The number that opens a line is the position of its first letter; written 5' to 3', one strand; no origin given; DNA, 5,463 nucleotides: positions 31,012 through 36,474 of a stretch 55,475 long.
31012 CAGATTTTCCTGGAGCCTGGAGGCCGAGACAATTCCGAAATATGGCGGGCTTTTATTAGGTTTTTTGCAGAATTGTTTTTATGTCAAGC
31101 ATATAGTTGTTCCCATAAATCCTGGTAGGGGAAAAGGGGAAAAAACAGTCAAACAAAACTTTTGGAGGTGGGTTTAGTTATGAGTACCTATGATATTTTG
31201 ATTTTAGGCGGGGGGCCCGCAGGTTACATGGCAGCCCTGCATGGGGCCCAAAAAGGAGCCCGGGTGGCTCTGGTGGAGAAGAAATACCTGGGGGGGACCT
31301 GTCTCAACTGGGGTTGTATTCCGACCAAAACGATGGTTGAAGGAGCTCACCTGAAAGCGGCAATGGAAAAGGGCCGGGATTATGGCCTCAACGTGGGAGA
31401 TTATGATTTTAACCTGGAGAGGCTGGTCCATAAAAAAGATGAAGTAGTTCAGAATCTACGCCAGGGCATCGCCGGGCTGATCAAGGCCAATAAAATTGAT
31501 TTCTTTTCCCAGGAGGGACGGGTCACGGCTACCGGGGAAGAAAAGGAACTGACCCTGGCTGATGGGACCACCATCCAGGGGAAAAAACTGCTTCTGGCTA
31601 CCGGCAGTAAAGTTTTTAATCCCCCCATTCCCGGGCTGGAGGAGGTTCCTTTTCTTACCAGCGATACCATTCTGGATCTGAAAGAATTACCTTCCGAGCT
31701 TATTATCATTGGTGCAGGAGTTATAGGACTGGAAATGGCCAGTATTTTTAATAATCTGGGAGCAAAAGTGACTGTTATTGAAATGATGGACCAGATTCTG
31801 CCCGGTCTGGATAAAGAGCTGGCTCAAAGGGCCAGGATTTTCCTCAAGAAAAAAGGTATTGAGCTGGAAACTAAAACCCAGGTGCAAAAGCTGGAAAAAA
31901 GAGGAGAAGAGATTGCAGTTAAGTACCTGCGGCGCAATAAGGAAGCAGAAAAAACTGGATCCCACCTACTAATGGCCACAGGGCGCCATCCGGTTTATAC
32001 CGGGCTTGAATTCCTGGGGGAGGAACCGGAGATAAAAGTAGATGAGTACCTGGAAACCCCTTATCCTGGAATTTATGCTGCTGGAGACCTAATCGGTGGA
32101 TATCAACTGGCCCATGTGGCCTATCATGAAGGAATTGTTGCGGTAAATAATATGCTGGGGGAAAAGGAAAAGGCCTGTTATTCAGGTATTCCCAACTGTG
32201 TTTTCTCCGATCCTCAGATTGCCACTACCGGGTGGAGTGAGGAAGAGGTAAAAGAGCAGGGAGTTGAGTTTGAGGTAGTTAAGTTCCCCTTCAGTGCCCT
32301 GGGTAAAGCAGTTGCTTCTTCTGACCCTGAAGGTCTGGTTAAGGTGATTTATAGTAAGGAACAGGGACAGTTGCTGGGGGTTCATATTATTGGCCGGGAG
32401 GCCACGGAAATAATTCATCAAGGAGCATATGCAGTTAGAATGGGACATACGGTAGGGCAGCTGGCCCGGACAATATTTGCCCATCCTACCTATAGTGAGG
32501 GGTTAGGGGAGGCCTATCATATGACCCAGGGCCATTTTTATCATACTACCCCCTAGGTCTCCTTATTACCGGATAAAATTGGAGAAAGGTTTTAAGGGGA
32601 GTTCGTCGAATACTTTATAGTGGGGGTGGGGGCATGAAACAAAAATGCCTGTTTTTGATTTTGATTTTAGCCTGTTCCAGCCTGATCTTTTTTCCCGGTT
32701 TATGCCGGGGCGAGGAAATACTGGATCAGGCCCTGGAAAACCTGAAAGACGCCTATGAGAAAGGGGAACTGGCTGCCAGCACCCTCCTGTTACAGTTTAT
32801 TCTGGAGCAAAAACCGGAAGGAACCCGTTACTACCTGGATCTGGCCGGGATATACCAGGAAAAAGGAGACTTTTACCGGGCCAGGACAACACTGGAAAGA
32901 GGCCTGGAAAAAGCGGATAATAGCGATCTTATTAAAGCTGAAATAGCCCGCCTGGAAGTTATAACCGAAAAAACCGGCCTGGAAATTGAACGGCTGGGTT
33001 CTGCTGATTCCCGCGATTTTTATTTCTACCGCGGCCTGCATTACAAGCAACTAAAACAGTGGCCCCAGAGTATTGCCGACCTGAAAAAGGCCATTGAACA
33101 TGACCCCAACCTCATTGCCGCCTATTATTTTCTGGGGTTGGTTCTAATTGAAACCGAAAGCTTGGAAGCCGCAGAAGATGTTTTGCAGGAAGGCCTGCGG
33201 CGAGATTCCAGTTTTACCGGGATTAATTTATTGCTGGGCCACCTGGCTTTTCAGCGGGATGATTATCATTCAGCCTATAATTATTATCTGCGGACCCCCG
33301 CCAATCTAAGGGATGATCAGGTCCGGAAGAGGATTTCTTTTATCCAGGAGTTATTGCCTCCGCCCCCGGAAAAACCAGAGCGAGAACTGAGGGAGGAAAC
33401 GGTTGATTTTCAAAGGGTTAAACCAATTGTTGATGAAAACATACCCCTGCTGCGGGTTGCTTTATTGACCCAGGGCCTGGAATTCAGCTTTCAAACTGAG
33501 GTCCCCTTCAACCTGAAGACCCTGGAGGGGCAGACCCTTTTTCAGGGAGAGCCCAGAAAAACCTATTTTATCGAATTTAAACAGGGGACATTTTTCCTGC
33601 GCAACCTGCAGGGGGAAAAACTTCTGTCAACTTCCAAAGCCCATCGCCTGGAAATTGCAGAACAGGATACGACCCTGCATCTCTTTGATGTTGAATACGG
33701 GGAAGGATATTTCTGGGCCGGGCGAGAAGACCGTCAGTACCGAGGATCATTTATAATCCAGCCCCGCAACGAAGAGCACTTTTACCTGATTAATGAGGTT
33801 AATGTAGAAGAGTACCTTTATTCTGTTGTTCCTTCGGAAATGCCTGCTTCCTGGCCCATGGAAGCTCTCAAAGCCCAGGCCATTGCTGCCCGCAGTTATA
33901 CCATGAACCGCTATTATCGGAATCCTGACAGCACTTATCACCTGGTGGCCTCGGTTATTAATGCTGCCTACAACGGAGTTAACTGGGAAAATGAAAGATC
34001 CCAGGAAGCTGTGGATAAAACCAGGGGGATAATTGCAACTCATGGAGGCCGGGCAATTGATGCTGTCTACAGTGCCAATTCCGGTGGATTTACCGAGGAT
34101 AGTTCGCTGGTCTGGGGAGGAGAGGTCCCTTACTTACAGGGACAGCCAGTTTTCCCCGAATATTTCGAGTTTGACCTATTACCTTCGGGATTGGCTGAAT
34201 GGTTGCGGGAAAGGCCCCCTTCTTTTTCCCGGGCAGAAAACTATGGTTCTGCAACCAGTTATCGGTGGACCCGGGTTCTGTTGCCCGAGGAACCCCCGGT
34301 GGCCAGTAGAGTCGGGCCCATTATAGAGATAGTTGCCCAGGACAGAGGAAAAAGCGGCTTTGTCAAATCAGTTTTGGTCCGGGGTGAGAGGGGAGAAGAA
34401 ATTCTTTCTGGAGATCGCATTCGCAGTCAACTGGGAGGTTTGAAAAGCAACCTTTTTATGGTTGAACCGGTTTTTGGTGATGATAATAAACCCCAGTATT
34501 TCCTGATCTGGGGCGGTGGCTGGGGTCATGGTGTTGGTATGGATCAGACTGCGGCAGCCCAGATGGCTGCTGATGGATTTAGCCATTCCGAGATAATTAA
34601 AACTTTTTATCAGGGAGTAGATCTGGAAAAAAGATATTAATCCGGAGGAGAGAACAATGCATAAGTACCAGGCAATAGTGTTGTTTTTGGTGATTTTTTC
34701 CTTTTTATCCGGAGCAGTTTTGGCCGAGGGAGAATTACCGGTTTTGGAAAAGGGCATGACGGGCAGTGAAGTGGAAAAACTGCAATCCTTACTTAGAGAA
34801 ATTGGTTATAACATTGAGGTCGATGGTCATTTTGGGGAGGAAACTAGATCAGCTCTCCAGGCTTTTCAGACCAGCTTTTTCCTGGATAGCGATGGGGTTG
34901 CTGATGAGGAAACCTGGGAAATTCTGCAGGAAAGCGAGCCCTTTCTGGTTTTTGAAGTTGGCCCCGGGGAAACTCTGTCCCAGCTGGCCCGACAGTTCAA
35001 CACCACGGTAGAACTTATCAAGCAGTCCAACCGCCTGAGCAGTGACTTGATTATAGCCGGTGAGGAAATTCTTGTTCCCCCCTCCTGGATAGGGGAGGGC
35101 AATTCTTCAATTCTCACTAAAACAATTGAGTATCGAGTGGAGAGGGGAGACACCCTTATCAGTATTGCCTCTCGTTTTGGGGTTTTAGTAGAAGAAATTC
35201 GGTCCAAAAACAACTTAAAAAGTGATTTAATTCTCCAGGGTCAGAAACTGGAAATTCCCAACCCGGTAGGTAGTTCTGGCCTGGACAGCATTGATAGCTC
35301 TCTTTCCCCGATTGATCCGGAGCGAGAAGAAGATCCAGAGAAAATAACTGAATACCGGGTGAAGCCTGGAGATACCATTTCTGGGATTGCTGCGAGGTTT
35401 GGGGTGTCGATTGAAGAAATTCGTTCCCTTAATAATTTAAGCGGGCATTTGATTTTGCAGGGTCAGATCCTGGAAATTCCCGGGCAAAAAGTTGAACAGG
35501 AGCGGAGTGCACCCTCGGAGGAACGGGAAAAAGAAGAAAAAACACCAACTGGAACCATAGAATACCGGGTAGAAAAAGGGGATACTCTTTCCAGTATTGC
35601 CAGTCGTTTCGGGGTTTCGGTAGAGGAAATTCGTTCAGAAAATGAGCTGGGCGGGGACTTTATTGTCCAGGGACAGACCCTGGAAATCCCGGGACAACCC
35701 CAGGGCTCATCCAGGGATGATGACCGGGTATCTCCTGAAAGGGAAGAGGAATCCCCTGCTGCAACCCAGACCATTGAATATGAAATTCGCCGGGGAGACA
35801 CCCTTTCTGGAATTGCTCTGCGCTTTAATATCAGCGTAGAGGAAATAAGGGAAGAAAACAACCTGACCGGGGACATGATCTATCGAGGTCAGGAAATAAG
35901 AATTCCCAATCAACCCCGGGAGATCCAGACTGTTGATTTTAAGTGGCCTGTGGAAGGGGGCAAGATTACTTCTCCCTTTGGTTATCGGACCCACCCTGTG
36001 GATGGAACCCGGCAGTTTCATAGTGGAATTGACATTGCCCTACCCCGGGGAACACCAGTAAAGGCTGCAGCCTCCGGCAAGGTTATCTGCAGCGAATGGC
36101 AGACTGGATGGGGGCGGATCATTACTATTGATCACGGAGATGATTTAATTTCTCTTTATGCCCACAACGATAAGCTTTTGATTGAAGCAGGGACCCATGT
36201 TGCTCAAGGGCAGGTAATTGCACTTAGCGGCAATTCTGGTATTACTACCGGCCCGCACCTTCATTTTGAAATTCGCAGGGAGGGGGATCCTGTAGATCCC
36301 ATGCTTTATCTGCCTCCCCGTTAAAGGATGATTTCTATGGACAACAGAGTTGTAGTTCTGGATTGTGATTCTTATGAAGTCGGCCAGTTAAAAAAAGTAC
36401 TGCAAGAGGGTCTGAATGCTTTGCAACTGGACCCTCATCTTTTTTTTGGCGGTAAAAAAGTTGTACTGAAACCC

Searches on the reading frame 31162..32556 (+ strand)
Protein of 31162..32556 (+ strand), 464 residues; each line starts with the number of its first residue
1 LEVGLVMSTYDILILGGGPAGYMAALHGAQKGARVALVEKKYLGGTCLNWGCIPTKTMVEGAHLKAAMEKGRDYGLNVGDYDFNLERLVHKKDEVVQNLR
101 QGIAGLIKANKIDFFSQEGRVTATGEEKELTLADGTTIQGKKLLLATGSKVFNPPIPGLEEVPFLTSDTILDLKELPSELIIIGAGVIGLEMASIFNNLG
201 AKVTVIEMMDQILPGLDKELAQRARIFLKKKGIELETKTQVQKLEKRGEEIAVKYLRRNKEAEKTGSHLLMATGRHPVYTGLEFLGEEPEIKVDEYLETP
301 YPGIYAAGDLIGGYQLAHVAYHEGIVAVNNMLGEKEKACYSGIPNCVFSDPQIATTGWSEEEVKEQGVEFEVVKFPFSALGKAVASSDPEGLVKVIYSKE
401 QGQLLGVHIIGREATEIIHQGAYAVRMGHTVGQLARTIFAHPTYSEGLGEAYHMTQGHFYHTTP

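Call 3: search_protein_families(library=pfam, proteins=[window:31162-32556:+], max_evalue=0.01)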
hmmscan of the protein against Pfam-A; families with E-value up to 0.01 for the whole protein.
window:31162-32556:+ (464 aa): 17 families
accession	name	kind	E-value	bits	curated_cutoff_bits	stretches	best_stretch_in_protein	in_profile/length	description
PF07992.20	Pyr_redox_2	-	3.1e-69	234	26.1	1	10-324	1-291/291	Pyridine nucleotide-disulphide oxidoreductase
PF02852.28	Pyr_redox_dim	-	6.4e-36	123.4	25.3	1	343-451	1-109/110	Pyridine nucleotide-disulphide oxidoreductase, dimerisation domain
PF00070.33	Pyr_redox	-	3.7e-23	82.3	22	1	180-250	2-72/82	Pyridine nucleotide-disulphide oxidoreductase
PF13738.12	Pyr_redox_3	-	8.9e-11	42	30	1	13-308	1-305/305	Pyridine nucleotide-disulphide oxidoreductase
PF03486.20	HI0933_like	-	1.2e-10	41.7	50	1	11-41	2-32/244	HI0933-like protein Rossmann domain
PF01134.28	GIDA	-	5.6e-10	39.3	22.1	1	11-149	1-150/391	Glucose inhibited division protein A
PF00890.30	FAD_binding_2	-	7.1e-09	35.8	20.4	1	11-49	1-39/414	FAD binding domain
PF01266.30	DAO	-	2.6e-08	34.2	27.9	1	11-46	1-38/353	FAD dependent oxidoreductase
PF01262.27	AlaDh_PNT_C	-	6e-08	32.8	23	1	177-224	28-76/214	Alanine dehydrogenase/PNT, C-terminal domain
PF12831.13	FAD_oxidored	-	1.3e-07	31.7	27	1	11-47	1-38/416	FAD dependent oxidoreductase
PF13450.12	NAD_binding_8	-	2.8e-07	31.1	21.9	1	14-49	1-37/68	NAD(P)-binding Rossmann-like domain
PF01494.25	FAD_binding_3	-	2.2e-06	27.6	22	1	10-41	2-33/349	FAD binding domain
PF01946.23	Thi4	-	2.7e-05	24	26.2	0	9-47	17-57/235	Thi4 family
PF02737.24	3HCDH_N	-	0.00045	20.6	22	1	181-239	3-61/180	3-hydroxyacyl-CoA dehydrogenase, NAD binding domain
PF05834.18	Lycopene_cycl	-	0.00092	18.8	23.4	0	180-212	2-36/380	Lycopene cyclase protein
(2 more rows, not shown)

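Call 4: search_protein_families(library=ncbifam, proteins=[window:31162-32556:+], max_evalue=0.01)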
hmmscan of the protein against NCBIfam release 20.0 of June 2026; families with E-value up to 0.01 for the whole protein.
window:31162-32556:+ (464 aa): 144 families (the best 25 are shown)
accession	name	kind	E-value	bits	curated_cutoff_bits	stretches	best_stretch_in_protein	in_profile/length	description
TIGR01350.1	lipoamide_DH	equivalog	1.1e-143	479.3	408.8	1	10-461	2-460/461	dihydrolipoyl dehydrogenase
TIGR02053.1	MerA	equivalog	3.3e-110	369.2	454.45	1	10-449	1-447/465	mercury(II) reductase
NF004776.0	PRK06116.1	equivalog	4.5e-96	322.6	480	1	7-447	2-445/450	glutathione-disulfide reductase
NF004943.0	PRK06292.2-1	equivalog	6e-93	312.1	432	1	7-451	1-451/456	dihydrolipoyl dehydrogenase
NF004945.0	PRK06292.2-3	equivalog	4.2e-92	309.4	494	1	7-448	1-445/457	dihydrolipoyl dehydrogenase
NF004991.0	PRK06370.1-3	subfamily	4.2e-92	309.3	620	1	8-450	34-482/509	FAD-containing oxidoreductase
NF003585.0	PRK05249.1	equivalog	4e-91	305.9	465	1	7-447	4-449/464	Si-specific NAD(P)(+) transhydrogenase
NF004947.0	PRK06292.2-5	equivalog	9.4e-87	291.9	592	1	7-457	1-460/474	dihydrolipoyl dehydrogenase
NF004992.0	PRK06370.1-4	equivalog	2.2e-85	286.9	629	1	7-446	2-446/459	FAD-containing oxidoreductase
TIGR01424.1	gluta_reduc_2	equivalog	2.8e-85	286.6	606.05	1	10-448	3-442/446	glutathione-disulfide reductase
NF005884.0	PRK07846.1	equivalog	2.2e-82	277.1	501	1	7-447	1-443/454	mycothione reductase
TIGR01421.1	gluta_reduc_1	equivalog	2.6e-78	264.2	556.15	1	9-448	2-446/450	glutathione-disulfide reductase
NF004946.0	PRK06292.2-4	subfamily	7.6e-78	262.4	634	1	7-453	1-468/487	dihydrolipoyl dehydrogenase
NF010311.1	PRK13748.1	subfamily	1.1e-75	255.6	600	1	10-449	98-542/560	mercury(II) reductase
NF005883.0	PRK07845.1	equivalog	2.2e-75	254.4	479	1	11-454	4-458/466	NAD(P)H-quinone dehydrogenase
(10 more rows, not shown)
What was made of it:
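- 31180..32556 (+): lpd (dihydrolipoyl dehydrogenase, L protein). The longest ORF starts at TTG 31162; ATG 31180 behind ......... is the likelier start. TIGR01350 479 bits against a cutoff of 408.8 (call 4).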

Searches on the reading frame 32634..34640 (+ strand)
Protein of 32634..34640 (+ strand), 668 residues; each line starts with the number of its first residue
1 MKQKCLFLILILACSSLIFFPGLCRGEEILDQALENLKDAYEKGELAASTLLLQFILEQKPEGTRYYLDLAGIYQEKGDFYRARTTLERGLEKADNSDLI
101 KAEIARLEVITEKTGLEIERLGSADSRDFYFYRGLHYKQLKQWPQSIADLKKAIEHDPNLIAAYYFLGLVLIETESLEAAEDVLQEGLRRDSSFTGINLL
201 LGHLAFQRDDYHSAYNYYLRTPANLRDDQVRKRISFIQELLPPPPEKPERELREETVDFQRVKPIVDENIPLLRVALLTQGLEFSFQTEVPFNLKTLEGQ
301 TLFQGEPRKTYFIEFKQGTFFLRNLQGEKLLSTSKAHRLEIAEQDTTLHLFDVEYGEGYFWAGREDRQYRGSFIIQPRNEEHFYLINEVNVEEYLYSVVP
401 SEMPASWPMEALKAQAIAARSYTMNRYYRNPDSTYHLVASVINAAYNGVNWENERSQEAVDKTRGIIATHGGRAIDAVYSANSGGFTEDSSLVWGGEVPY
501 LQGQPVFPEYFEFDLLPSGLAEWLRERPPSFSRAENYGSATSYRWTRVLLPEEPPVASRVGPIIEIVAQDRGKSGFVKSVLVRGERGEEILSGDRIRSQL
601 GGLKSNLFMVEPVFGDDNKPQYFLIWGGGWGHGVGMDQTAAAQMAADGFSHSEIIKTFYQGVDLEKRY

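Call 45: search_protein_families(library=pfam, proteins=[window:32634-34640:+], max_evalue=0.00001)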
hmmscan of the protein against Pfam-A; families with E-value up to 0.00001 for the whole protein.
window:32634-34640:+ (668 aa): 7 families
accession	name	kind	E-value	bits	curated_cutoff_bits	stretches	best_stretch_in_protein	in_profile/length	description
PF08486.15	SpoIID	-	1.6e-26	93.2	23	1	381-470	3-97/97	Stage II sporulation protein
PF14559.12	TPR_19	-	6.5e-11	42.8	25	0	42-107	3-68/68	Tetratricopeptide repeat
PF07719.23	TPR_2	-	1.8e-10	40.5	27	0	129-159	3-33/34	Tetratricopeptide repeat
PF00515.34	TPR_1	-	3e-09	36.8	27.8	0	129-159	3-33/34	Tetratricopeptide repeat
PF13181.12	TPR_8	-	2.3e-07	30.9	25.7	0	162-192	2-32/34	Tetratricopeptide repeat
PF13414.12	TPR_11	-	4.4e-06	26.7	26.8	1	134-171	1-38/42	TPR repeat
PF13428.12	TPR_14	-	9.4e-06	26.3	23.5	0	66-106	3-43/44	Tetratricopeptide repeat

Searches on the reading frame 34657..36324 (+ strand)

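Call 45: search_protein_families(library=pfam, proteins=[window:34657-36324:+], max_evalue=0.00001)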
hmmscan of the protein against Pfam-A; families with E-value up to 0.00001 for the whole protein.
window:34657-36324:+ (555 aa): 10 families
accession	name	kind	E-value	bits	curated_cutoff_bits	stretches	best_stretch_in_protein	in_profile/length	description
PF01476.26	LysM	-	5.2e-71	234.8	20.9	5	233-275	1-43/43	LysM domain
PF23473.1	LysM3_LYK4_5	-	1.1e-35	121.9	29.3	1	303-338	5-40/48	LYK4/5 LysM3 domain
PF01551.29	Peptidase_M23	-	1e-34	119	28.7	1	453-548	1-96/96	Peptidase family M23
PF01471.23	PG_binding_1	-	6.8e-17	61.8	23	1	35-90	1-57/57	Putative peptidoglycan binding domain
PF23446.1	LysM1_NFP_LYK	-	3.2e-16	60.4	36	0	165-201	16-54/60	NFP/LYK LysM1 domain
PF23577.1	LysM_RLK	-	1.9e-12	47.4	27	0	305-327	5-27/44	LysM domain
PF16365.12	EutK_C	-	3.6e-12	46.5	27.5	0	237-261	13-38/52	Ethanolamine utilization protein EutK C-terminus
PF23462.1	LysM3_NFP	-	5.7e-11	43.2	28.1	0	307-330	9-32/48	NFP LysM3 domain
PF22310.2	NMB0315_dom_I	-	2.7e-09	37.7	27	0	232-263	5-36/83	NMB0315-like, domain I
PF04545.22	Sigma70_r4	-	1.2e-07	31.6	24.1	0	301-327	13-39/50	Sigma-70, region 4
